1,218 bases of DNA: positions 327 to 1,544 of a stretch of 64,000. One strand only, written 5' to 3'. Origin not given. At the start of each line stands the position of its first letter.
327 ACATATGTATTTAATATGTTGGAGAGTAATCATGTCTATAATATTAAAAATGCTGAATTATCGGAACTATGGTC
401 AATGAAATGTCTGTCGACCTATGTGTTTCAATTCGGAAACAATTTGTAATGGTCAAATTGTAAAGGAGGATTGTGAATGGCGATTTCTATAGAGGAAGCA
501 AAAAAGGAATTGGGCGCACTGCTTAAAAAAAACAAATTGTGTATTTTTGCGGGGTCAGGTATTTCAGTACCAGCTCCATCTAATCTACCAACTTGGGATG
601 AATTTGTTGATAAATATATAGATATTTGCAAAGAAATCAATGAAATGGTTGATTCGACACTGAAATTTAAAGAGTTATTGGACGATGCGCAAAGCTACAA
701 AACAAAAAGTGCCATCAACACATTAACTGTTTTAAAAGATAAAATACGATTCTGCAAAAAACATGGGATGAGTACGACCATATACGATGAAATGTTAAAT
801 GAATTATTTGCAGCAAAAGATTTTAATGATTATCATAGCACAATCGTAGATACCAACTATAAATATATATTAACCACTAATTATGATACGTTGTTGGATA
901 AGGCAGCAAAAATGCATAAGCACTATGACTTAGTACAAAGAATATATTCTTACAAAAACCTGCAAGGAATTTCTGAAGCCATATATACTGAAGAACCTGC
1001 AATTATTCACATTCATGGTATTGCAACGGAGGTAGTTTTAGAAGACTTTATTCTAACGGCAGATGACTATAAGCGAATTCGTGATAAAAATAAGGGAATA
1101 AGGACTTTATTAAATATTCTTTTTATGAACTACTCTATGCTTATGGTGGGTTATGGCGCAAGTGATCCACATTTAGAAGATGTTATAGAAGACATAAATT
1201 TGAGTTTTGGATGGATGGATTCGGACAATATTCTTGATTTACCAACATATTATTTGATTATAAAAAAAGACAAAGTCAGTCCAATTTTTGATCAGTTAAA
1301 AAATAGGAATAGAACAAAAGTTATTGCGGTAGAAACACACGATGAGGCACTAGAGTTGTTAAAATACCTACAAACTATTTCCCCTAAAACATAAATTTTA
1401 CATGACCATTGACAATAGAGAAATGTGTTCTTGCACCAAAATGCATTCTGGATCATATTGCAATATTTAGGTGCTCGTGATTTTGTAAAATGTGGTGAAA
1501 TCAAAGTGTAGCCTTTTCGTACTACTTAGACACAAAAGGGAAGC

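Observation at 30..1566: Stand-alone 305-aa SIR2_2 protein with a small helical partner at the window edge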

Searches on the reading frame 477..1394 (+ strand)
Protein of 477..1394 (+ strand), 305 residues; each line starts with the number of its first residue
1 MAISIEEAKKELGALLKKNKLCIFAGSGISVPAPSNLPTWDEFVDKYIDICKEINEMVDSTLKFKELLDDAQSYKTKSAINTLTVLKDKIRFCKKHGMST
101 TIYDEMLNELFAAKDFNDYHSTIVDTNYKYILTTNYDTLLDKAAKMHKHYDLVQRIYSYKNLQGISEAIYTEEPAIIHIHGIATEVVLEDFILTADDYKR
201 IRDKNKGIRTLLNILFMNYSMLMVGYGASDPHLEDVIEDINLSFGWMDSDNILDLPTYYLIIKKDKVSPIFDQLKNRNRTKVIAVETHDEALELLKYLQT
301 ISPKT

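Call 3: search_protein_families(library=pfam, proteins=[window:477-1394:+], max_evalue=0.01)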
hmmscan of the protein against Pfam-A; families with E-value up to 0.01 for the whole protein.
window:477-1394:+ (305 aa): 1 family
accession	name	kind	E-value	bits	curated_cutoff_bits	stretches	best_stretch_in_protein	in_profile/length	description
PF13289.12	SIR2_2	-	5.3e-20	72.4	24.5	1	131-266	3-124/141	SIR2-like domain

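Call 4: search_protein_families(library=padloc, proteins=[window:477-1394:+], max_evalue=0.01)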
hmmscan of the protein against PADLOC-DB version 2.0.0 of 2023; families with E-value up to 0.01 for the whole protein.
window:477-1394:+ (305 aa): 12 families
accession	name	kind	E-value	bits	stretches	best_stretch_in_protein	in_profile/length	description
PDLC00407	ThsA1|ThsA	-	2.3e-16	57.5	1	5-246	6-214/478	STALD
PDLC00409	ThsA1|ThsA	-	2.1e-15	54.7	1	6-245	8-214/242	STALD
PDLC03856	LmuA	-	7.3e-15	53.1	1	10-288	6-254/433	-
PDLC04968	PDC-S25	-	6.1e-12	43.3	1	22-263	26-261/517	-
PDLC02184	Dsr2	-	8.1e-09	32.1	1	102-233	90-214/1222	-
PDLC04967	PDC-S25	-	7.9e-08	29.7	1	98-245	119-256/528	-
PDLC02402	Aga_SIR2-PNTD1-PNTD2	-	2.1e-05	20.8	1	127-230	125-220/876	Class I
PDLC02183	Dsr1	-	2.1e-05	20.4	1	20-235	22-225/1275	-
PDLC04093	SIR2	-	7.3e-05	19.9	0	97-143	120-166/395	-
PDLC04082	SIR2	-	0.00026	18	0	5-147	3-147/345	-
PDLC04087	SIR2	-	0.0021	15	0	127-149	131-153/343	-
PDLC02419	Aga_SIR2-PNTD1-PNTD2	-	0.0028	14.5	1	127-233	119-218/558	Class I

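Call 5: find_encoding_contigs(protein=window:477-1394:+, flank=10000, max_places=10)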
Protein window:477-1394:+ (305 aa): 16 contigs read that carry it; 10 places shown.
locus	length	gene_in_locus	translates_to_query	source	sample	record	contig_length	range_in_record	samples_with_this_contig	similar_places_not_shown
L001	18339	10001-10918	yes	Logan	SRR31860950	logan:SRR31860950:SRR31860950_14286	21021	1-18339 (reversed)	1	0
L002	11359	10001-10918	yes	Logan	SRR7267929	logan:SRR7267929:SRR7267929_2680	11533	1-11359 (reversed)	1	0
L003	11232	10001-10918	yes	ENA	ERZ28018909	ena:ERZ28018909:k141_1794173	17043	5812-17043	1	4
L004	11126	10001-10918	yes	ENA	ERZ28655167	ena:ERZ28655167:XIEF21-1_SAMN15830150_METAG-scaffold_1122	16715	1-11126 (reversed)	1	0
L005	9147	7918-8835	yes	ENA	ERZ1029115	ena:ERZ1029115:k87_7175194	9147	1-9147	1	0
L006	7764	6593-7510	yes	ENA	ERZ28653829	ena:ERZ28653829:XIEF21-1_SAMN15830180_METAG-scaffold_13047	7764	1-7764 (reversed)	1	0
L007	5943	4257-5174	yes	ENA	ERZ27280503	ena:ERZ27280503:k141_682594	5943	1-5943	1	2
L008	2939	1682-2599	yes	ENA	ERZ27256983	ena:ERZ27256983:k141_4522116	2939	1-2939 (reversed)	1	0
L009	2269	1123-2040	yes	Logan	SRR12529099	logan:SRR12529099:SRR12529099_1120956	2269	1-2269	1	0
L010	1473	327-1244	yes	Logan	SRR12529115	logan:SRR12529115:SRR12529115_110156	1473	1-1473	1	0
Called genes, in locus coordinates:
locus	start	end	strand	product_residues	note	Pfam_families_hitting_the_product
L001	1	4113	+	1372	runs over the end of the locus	PF24893:DUF7743 (faint), PF02920:Integrase_DNA (faint)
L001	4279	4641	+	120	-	PF14198:TnpV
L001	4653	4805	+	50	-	-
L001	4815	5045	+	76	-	-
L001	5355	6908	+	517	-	PF00239:Resolvase, PF07508:Recombinase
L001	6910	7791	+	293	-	PF07508:Recombinase, PF13408:Zn_ribbon_recom (faint)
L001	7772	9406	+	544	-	PF00239:Resolvase, PF07508:Recombinase, PF13408:Zn_ribbon_recom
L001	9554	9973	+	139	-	-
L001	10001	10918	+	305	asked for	PF13289:SIR2_2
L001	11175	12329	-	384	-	PF01710:HTH_Tnp_IS630 (faint), PF13384:HTH_23, PF13518:HTH_28, PF13551:HTH_29 (faint), PF13276:HTH_21, PF00665:rve, PF13683:rve_3, PF13333:rve_2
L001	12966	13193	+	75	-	PF13560:HTH_31, PF12844:HTH_19 (weak), PF01381:HTH_3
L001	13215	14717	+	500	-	-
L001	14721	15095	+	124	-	PF04266:ASCH (faint)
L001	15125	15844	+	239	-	PF14279:HNH_5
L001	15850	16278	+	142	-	-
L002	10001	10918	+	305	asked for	PF13289:SIR2_2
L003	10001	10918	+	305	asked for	PF13289:SIR2_2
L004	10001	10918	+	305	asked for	PF13289:SIR2_2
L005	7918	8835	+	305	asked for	PF13289:SIR2_2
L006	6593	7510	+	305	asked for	PF13289:SIR2_2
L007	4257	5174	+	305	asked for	PF13289:SIR2_2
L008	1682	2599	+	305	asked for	PF13289:SIR2_2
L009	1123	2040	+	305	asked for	PF13289:SIR2_2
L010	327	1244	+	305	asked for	PF13289:SIR2_2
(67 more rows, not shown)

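Call 7: search_protein_families(library=ncbifam, proteins=[window:477-1394:+], max_evalue=1)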
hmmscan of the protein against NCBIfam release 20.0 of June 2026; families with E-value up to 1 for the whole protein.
window:477-1394:+ (305 aa): 2 families
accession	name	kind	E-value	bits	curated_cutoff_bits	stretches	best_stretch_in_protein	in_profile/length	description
NF041819.1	Dsr2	equivalog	1.2e-07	30.2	1400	1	119-204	104-180/1215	anti-phage defense-associated sirtuin Dsr2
NF041818.1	Dsr1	equivalog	0.0033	15.2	1400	1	20-233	22-223/1263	anti-phage defense-associated sirtuin Dsr1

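Call 8: search_protein_families(library=phrogs, proteins=[window:477-1394:+], max_evalue=1)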
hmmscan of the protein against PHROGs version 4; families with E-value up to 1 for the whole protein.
window:477-1394:+ (305 aa): 4 families
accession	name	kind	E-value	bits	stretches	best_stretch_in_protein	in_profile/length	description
phrog_2695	-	unknown function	6.3e-11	43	1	22-241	15-240/531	-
phrog_7567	-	unknown function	5.9e-09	36.1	1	18-269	13-239/434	-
phrog_23121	-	unknown function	0.027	15.7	1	38-61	30-53/74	-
phrog_24650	-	connector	0.28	12.4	1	90-117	3-30/68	head-tail connector protein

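Call 9: search_solved_structures(query=window:477-1394:+, max_evalue=1, show_alignments=2)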
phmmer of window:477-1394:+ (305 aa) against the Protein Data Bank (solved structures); distinct sequences matched with E-value up to 1: 10.
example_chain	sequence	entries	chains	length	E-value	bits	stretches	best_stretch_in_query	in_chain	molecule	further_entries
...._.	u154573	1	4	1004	4.8e-08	36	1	102-234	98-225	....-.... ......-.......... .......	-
8k98_C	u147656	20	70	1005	4.8e-08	36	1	102-234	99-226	a protein | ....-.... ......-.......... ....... | SIR2 family protein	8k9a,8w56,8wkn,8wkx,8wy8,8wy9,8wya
8wks_A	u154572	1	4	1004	3.5e-07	33.2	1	101-234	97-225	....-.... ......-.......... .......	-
8wyb_A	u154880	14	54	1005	3.5e-07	33.2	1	101-234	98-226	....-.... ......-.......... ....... | DSR2 H171A | DSR2(H171A)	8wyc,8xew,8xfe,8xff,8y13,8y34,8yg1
8wfn_A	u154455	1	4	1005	4.2e-06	29.7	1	101-234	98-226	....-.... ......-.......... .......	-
8zsf_D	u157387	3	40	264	0.00019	24.2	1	12-295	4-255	Sir2 family NAD-dependent protein deacetylase | KomC, SIR2 domain protein, NADase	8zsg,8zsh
9xvc_H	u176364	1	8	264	0.00097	21.9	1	12-289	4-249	KomC(H146N), a SIR2-domain NADase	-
8zsi_E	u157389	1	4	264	0.0014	21.3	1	12-286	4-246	Sir2 family NAD-dependent protein deacetylase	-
6lhx_A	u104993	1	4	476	0.0024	20.6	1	97-265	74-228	ThsA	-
8wc0_A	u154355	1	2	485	0.0079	18.9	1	94-240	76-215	NAD(+) hydrolase ThsA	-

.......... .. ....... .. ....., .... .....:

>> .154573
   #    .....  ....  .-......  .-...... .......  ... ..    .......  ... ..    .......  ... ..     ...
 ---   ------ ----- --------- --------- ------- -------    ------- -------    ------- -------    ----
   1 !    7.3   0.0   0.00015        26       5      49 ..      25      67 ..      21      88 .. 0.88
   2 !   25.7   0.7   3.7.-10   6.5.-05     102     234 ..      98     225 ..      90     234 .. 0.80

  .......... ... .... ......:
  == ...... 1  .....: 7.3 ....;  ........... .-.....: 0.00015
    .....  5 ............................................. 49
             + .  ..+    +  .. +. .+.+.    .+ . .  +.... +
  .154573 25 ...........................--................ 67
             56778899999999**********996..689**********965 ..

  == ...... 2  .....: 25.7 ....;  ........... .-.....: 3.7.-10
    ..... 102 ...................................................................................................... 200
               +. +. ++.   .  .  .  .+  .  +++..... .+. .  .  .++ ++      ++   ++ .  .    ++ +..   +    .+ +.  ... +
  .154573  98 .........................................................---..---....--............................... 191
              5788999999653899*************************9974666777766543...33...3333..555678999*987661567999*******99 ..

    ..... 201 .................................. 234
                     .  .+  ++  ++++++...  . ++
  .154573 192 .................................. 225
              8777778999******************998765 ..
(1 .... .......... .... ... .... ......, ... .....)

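Call 12: find_homologous_proteins(query=window:477-1394:+, max_evalue=1e-10)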
Query window:477-1394:+ (305 aa): 129 proteins with E <= 1e-10 among 2850 candidates; the best 120 are listed.
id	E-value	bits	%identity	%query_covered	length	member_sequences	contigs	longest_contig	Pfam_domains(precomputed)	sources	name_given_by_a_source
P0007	6.2e-198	674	100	100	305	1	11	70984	PF13289.13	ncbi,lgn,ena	-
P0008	2.5e-164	564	81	100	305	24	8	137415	PF13289.13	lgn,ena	-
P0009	6.9e-163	559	80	100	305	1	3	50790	PF13289.13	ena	-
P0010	9.4e-163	559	81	100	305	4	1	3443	PF13289.13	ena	-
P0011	7.1e-162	556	80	100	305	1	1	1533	PF13289.13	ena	-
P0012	1.6e-161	555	79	100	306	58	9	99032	PF13289.13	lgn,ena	-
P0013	1.2e-160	552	80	100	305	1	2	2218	PF13289.13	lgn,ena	-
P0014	1.2e-159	548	78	100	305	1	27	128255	PF13289.13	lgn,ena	-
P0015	3.5e-159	547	78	100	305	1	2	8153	PF13289.13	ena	-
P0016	8.1e-158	542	78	100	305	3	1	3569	PF13289.13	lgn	-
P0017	1.8e-156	538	78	100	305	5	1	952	PF13289.13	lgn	-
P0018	1.6e-155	535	75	100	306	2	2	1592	PF13289.13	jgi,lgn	-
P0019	3.0e-153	527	75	100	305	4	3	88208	PF13289.13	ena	-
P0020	2.9e-131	455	65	100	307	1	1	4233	PF13289.13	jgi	jgi:SepF-like predicted cell division protein (DUF552 family)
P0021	8.5e-131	454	65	100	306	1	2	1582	PF13289.13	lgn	-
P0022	2.3e-116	406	58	100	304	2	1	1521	PF13289.13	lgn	-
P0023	1.3e-115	404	81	73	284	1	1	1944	PF13289.13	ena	-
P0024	7.4e-114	398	59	100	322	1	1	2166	PF13289.13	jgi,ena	-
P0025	1.1e-108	381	56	100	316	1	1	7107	PF13289.13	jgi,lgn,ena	-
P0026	2.3e-105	370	56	100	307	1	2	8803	PF13289.13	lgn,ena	-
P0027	3.9e-102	360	55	93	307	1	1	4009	PF13289.13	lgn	-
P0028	1.8e-101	357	52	99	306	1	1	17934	PF13289.13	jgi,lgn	jgi:NAD-dependent SIR2 family protein deacetylase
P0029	7.3e-99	349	54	99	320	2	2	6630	PF13289.13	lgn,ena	-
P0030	9.8e-98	345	52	100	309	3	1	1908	PF13289.13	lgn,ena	-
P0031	4.4e-97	343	55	94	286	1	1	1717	PF13289.13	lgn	-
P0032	7.8e-96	339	51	100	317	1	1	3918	PF13289.13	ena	-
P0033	1.7e-91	325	51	99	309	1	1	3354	PF13289.13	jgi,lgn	jgi:NAD-dependent SIR2 family protein deacetylase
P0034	9.9e-89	316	51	100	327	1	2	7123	PF13289.13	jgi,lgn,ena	-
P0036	4.6e-80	287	45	100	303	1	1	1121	PF13289.13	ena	-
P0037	4.5e-79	284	65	67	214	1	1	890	PF13289.13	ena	-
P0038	3.3e-76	275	53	73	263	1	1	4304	PF13289.13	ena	-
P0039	1.0e-74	270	42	100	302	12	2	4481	PF13289.13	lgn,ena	-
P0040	2.4e-68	249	39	96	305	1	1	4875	PF13289.13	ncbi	-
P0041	4.9e-68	248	41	100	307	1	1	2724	PF13289.13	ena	-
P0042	1.7e-65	239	43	99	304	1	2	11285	PF13289.13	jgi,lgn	jgi:hypothetical protein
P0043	2.2e-63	232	40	100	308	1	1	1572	PF13289.13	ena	-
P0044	1.9e-60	223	40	96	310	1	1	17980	PF13289.13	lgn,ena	-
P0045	2.1e-60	223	37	100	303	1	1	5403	PF13289.13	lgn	-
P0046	2.4e-60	223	39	100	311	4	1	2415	PF13289.13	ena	-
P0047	1.7e-58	216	38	99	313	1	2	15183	PF13289.13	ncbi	-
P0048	2.5e-58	216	39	99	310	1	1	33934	PF13289.13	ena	-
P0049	5.0e-57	212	35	100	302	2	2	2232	PF13289.13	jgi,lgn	-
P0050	1.6e-56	210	38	99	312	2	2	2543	PF13289.13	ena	-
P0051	1.6e-56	210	38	100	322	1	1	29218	PF13289.13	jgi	jgi:NAD-dependent SIR2 family protein deacetylase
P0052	2.8e-56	209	41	100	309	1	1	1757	PF13289.13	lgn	-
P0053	8.6e-56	208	36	99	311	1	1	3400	PF13289.13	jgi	jgi:hypothetical protein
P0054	1.7e-55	207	36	100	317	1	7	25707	PF13289.13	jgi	jgi:hypothetical protein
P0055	2.4e-55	206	38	100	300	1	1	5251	PF13289.13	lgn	-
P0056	4.1e-55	205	39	100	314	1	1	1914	PF13289.13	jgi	-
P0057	1.1e-54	204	37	99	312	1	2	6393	PF13289.13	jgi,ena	-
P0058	1.3e-54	204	36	100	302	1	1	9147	PF13289.13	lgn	-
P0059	2.0e-54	203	40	99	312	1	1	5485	PF13289.13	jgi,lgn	jgi:NAD-dependent SIR2 family protein deacetylase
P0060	7.6e-54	201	38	99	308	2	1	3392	PF13289.13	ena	-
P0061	1.3e-53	200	39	99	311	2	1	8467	PF13289.13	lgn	-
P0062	1.8e-53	200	35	100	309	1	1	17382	PF13289.13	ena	-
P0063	2.6e-53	199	39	100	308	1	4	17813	PF13289.13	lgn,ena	-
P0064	3.2e-53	199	39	90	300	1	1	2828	PF13289.13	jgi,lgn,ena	-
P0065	6.3e-53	198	38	100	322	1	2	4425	PF13289.13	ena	-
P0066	7.7e-53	198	39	99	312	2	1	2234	PF13289.13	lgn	-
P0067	8.1e-53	198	36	100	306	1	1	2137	PF13289.13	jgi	jgi:hypothetical protein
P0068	8.7e-53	198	40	98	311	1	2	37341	PF13289.13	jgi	jgi:NAD-dependent SIR2 family protein deacetylase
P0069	1.0e-52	198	39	97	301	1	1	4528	PF13289.13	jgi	-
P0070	1.3e-52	197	39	99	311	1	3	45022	PF13289.13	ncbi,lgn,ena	-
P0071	1.5e-52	197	35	100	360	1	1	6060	PF13289.13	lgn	-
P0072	1.7e-52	197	38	99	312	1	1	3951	PF13289.13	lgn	-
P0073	1.7e-52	197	38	99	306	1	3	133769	PF13289.13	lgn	-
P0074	3.4e-52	196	39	97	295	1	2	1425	PF13289.13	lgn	-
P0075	5.2e-52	195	34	93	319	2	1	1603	PF13289.13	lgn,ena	-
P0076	8.8e-52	194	38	98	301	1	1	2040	PF13289.13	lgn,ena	-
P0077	1.5e-51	194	38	99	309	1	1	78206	PF13289.13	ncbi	-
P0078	1.8e-51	193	38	99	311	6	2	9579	PF13289.13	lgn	-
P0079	2.2e-51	193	38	98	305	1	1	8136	PF13289.13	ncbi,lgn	ncbi:MAG: SIR2 family protein [Thermoanaerobaculia bacterium]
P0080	2.4e-51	193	37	98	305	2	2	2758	PF13289.13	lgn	-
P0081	5.6e-51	192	37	99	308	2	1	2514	PF13289.13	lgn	-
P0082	7.9e-51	191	37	96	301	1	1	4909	PF13289.13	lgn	-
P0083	9.8e-51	191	35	100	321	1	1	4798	PF13289.13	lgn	-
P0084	1.1e-50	191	39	99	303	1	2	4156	PF13289.13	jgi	-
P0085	1.6e-50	190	33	93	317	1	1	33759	PF13289.13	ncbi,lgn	ncbi:MAG: SIR2 family protein [Bacteroidota bacterium]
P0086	2.2e-50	190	38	98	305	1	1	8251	PF13289.13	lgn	-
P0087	1.1e-49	188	36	99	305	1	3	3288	PF13289.13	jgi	jgi:hypothetical protein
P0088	1.6e-49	187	38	99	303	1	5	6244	PF13289.13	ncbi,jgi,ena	jgi:NAD-dependent SIR2 family protein deacetylase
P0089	1.6e-49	187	36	100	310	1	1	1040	PF13289.13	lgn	-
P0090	2.0e-49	187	35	99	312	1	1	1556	PF13289.13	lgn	-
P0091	2.3e-49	187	38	97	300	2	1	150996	PF13289.13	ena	-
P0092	3.8e-49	186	36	91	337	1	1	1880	PF13289.13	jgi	jgi:hypothetical protein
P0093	4.7e-49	185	36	99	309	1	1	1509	PF13289.13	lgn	-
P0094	7.0e-49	185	38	99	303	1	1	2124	PF13289.13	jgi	jgi:NAD-dependent SIR2 family protein deacetylase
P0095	7.4e-49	185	37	100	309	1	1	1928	PF13289.13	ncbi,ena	-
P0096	1.2e-48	184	33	99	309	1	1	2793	PF13289.13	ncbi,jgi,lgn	jgi:hypothetical protein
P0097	1.8e-48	184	36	98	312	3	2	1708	PF13289.13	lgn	-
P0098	2.4e-48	183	35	99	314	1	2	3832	PF13289.13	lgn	-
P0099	2.6e-48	183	37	99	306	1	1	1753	PF13289.13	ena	-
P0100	1.1e-47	181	36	99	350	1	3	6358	PF13289.13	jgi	jgi:NAD-dependent SIR2 family protein deacetylase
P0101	1.3e-47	181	38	94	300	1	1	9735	PF13289.13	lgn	-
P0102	1.6e-47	180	36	99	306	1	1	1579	PF13289.13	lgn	-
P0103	4.7e-47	179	37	85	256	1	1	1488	PF13289.13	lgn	-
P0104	5.4e-47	179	37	100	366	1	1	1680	PF13289.13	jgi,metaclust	metaclust:\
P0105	1.3e-46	177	35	99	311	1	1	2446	PF13289.13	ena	-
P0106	3.8e-46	176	33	97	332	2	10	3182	PF13289.13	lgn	-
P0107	7.5e-46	175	37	100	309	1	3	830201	PF13289.13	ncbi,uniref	ncbi:SIR2 family protein [Dokdonia sp.]|uniref:SIR2 family protein n=1 Tax=Dokdonia sp. TaxID=202499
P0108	1.5e-45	174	36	98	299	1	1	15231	PF13289.13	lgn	-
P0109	7.0e-45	172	34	98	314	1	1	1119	PF13289.13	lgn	-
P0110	2.1e-44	170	33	100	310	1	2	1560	PF13289.13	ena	-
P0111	4.7e-44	169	36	100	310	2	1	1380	PF13289.13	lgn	-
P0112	5.3e-44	169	36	100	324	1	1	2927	PF13289.13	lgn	-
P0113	1.2e-43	168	35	99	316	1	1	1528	PF13289.13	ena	-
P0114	1.2e-43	168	35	97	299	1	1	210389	PF13289.13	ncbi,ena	-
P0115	1.4e-43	168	34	99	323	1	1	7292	PF13289.13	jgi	jgi:hypothetical protein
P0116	2.2e-43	167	35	98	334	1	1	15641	PF13289.13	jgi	jgi:hypothetical protein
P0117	3.6e-42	163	35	99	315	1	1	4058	PF13289.13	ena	-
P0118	4.3e-42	163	34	99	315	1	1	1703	PF13289.13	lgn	-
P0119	4.7e-42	162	35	99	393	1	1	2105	PF13289.13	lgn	-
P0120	1.2e-41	161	34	99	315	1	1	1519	PF13289.13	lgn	-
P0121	2.3e-41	160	33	100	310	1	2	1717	PF13289.13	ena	-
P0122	3.1e-41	160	36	100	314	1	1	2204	PF13289.13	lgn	-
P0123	4.5e-41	159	34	99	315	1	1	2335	PF13289.13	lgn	-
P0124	4.7e-41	159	33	99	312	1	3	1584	PF13289.13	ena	-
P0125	4.7e-41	159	33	98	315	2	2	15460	PF13289.13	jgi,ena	-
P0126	2.2e-40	157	33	96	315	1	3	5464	PF13289.13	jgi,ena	-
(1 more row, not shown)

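Call 15: find_related_loci(query=A1, collection=genome_contigs, flank=6000)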
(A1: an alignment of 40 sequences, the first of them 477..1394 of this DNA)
Query A1 (305 aa) in genome_contigs; peptide patterns used: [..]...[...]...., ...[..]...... (x = any residue, [..] = any of these).
159 stretches matched a pattern; 100 encode a relative of the query (tblastn E <= 1e-3); the best 80 are kept; 80 distinct loci.
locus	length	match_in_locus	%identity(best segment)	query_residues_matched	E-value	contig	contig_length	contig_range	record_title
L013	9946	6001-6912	81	1-304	3e-170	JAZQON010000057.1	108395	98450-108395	MAG: Acutalibacteraceae bacterium isolate T1900045243_TH20190013.MAGScoT_cleanbin_000004 SGB_5583_k141_2038780, whole ge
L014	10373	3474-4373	45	1-304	7e-85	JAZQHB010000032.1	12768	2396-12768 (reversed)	MAG: Acutalibacteraceae bacterium isolate T1900044629_TS20190095.MAGScoT_cleanbin_000012 SGB_997_k141_1823825, whole gen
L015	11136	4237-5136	44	1-304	3e-82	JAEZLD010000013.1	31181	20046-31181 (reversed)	MAG: Bacillota bacterium isolate OH_CDB_59 k127_329574, whole genome shotgun sequence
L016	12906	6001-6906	44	1-305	2e-80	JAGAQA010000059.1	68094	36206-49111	MAG: Oscillospiraceae bacterium isolate RGIG8669 Water_deer_Colon-1__c351477, whole genome shotgun sequence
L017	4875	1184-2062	39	3-295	3e-72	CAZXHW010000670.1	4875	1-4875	MAG TPA_asm: uncultured Heliomicrobium sp. isolate binchicken_co199_63 genome assembly, contig: NODE_13393_length_4875_c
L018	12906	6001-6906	38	1-304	1e-66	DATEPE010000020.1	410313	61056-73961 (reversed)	MAG TPA_asm: Pyrinomonadaceae bacterium isolate SMAG_U9013 k141_2020652, whole genome shotgun sequence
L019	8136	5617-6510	38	1-298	2e-60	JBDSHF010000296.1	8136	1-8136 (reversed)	MAG: Thermoanaerobaculia bacterium isolate cluster1_bin.27 k127_9441595, whole genome shotgun sequence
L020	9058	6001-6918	38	1-304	4e-69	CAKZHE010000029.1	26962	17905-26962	MAG TPA_asm: uncultured cyanobacterium isolate ERR2114811_bin.3_CONCOCT_v1.1_MAG genome assembly, contig: ERZ1034369.184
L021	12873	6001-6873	38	1-297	2e-59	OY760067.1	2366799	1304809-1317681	MAG: Anaerolineales bacterium isolate e1712b75-d4f6-4c5e-bc49-bbfdc0d5b476 genome assembly, chromosome: 2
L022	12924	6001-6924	38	1-305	3e-59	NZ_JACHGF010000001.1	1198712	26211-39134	Rhabdobacter roseus strain DSM 105074 Ga0415339_01, whole genome shotgun sequence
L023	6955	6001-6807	41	1-272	3e-59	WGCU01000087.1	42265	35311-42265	MAG: Spirochaetaceae bacterium isolate S145_15 k151_57872, whole genome shotgun sequence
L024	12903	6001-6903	39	3-304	4e-59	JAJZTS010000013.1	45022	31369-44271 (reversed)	MAG: Proteobacteria bacterium isolate SKS3.bin86 NODE_1135_length_45022_cov_20.662702, whole genome shotgun sequence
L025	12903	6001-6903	38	3-304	1e-56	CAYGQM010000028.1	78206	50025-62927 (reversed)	MAG TPA_asm: uncultured Opitutaceae bacterium isolate ERP117304_co3_273 genome assembly, contig: NODE_465_length_78206_c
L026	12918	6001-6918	34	3-304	7e-55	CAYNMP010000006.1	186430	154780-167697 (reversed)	MAG TPA_asm: uncultured Chitinophagaceae bacterium isolate SRP199154_co2_124 genome assembly, contig: NODE_34_length_186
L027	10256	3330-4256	35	1-303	3e-52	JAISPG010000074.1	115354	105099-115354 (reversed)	MAG: Bacteroidales bacterium isolate Iy174_bin98 k119_1171872, whole genome shotgun sequence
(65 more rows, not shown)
